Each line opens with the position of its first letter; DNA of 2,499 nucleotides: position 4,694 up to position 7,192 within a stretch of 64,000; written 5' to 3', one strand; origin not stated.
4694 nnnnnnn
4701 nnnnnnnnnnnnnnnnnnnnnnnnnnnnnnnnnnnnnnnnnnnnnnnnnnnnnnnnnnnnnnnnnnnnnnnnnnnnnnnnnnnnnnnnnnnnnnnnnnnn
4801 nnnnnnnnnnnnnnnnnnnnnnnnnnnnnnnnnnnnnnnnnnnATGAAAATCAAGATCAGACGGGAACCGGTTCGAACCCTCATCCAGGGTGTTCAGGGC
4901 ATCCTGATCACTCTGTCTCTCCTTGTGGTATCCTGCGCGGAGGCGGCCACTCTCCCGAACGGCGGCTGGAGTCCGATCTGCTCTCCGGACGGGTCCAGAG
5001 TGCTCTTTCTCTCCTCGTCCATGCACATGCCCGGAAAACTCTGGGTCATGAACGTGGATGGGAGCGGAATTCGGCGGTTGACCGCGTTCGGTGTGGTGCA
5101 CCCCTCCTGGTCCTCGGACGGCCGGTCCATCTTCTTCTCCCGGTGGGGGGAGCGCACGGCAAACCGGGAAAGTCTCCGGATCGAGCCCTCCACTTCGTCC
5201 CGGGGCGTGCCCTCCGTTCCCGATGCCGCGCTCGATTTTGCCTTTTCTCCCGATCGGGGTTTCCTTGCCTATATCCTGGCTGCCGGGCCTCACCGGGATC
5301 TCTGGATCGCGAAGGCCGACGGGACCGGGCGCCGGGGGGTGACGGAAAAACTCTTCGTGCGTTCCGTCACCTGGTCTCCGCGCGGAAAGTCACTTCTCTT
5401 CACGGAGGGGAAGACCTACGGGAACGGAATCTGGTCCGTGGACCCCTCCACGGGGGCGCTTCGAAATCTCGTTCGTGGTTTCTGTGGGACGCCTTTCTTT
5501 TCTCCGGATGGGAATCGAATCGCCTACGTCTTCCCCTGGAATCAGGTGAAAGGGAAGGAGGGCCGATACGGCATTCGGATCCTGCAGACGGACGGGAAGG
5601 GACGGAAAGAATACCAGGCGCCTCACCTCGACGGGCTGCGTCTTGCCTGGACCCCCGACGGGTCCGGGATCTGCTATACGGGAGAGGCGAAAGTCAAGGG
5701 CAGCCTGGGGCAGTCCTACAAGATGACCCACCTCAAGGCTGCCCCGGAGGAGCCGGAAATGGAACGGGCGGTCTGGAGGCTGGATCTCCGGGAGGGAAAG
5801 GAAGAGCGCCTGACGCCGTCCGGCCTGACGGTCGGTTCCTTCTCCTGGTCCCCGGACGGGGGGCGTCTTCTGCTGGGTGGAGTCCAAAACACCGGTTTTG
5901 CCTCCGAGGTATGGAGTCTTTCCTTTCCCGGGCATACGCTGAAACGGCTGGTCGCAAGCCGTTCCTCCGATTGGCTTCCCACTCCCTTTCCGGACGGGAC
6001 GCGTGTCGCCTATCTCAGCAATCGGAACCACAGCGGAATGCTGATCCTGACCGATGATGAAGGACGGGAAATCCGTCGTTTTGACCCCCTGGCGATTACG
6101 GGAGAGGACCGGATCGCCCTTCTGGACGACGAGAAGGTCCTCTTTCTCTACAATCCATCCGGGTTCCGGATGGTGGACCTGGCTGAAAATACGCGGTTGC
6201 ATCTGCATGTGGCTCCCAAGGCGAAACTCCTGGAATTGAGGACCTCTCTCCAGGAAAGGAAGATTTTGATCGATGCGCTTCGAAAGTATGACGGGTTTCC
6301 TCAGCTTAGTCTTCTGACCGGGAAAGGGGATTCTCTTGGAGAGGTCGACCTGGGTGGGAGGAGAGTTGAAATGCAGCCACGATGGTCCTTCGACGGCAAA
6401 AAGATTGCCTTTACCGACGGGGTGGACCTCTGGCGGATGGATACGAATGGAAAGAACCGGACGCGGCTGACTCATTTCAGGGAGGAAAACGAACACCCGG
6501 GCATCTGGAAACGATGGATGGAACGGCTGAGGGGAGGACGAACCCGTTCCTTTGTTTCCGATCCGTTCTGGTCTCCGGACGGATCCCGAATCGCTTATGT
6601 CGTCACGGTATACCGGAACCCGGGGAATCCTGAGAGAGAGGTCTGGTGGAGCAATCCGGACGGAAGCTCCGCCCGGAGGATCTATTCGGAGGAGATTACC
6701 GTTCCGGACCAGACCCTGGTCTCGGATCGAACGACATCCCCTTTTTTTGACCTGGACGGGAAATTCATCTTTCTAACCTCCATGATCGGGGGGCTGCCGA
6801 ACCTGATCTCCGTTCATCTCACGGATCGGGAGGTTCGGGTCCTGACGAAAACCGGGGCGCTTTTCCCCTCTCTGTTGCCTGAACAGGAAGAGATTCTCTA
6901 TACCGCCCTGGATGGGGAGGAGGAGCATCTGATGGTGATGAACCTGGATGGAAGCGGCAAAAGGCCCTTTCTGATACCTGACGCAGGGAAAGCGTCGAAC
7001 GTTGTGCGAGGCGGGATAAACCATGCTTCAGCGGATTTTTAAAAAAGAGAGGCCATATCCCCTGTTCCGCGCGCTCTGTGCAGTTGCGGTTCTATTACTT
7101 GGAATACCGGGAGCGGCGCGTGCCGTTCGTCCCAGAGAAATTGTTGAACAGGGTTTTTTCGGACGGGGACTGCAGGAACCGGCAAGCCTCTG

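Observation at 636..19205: An ~18.5 kb sigma54-linked locus combines four OmcS-like hexaheme cytochromes with beta-propeller proteins and a porin-lipoprotein module: a candidate cytochrome-nanowire and electron-conduit system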

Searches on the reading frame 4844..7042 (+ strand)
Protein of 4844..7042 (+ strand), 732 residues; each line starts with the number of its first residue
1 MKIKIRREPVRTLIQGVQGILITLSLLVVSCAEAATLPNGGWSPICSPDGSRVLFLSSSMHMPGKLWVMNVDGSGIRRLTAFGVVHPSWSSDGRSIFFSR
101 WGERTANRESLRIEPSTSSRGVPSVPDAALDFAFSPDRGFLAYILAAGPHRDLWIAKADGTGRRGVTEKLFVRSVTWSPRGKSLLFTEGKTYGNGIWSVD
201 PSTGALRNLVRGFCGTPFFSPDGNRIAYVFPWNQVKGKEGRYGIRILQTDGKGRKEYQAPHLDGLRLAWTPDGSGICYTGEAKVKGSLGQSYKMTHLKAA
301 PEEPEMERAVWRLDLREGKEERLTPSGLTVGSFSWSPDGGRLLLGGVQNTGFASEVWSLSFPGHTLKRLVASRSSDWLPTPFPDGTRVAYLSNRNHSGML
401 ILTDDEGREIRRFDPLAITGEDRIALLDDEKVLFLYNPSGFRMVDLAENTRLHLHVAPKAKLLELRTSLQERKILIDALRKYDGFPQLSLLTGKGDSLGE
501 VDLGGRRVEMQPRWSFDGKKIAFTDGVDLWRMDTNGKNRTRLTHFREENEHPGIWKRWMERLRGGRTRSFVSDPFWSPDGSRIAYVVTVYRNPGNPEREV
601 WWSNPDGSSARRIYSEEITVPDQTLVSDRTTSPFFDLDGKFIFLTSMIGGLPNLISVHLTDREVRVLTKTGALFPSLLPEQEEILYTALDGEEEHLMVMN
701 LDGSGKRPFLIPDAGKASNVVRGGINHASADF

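Call 4: search_protein_families(library=pfam, proteins=[window:4844-7042:+], max_evalue=0.01)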
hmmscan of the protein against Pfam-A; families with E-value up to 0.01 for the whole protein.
window:4844-7042:+ (732 aa): 4 families
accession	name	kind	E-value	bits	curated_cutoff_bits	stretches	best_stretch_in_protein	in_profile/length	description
PF07676.18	PD40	-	2.6e-23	81.8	20.9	1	573-596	13-34/38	WD40-like Beta Propeller Repeat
PF00930.27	DPPIV_N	-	5.4e-08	32.4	22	0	509-586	45-118/354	Dipeptidyl peptidase IV (DPP IV) N-terminal region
PF25460.1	Beta-prop_Aladin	-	0.0024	17.5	171.1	0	172-226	113-168/340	Aladin seven-bladed propeller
PF25174.1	Beta-prop_THOC3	-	0.0035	16.8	305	0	172-278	49-146/272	THOC3 beta-propeller domain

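Call 45: search_protein_families(library=ncbifam, proteins=[window:4844-7042:+], max_evalue=0.01)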
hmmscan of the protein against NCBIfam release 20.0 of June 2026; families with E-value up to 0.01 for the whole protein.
window:4844-7042:+ (732 aa): 6 families
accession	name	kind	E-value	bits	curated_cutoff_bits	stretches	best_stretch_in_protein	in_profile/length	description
TIGR02800.1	propeller_TolB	equivalog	6.7e-43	147.2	343.15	4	570-705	236-358/418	Tol-Pal system beta propeller repeat protein TolB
NF033523.0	lasso_peptidase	equivalog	6.5e-29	101.2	400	4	131-191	92-153/638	Atxe2 family lasso peptide isopeptidase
NF053518.1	DipepPtdsDpp5Prph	equivalog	1.8e-20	73.1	900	0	46-144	19-123/655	dipeptidyl-peptidase Dpp5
NF002183.0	PRK01029.1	equivalog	1.4e-15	57.3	405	0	43-98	285-343/429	Tol-Pal system protein TolB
NF003124.0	PRK04043.1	equivalog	0.00092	18.1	428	0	66-100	351-386/419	Tol-Pal system protein TolB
NF052339.1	hydrazine_alpha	equivalog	0.0075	14.2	800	0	43-82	107-147/804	hydrazine synthase subunit alpha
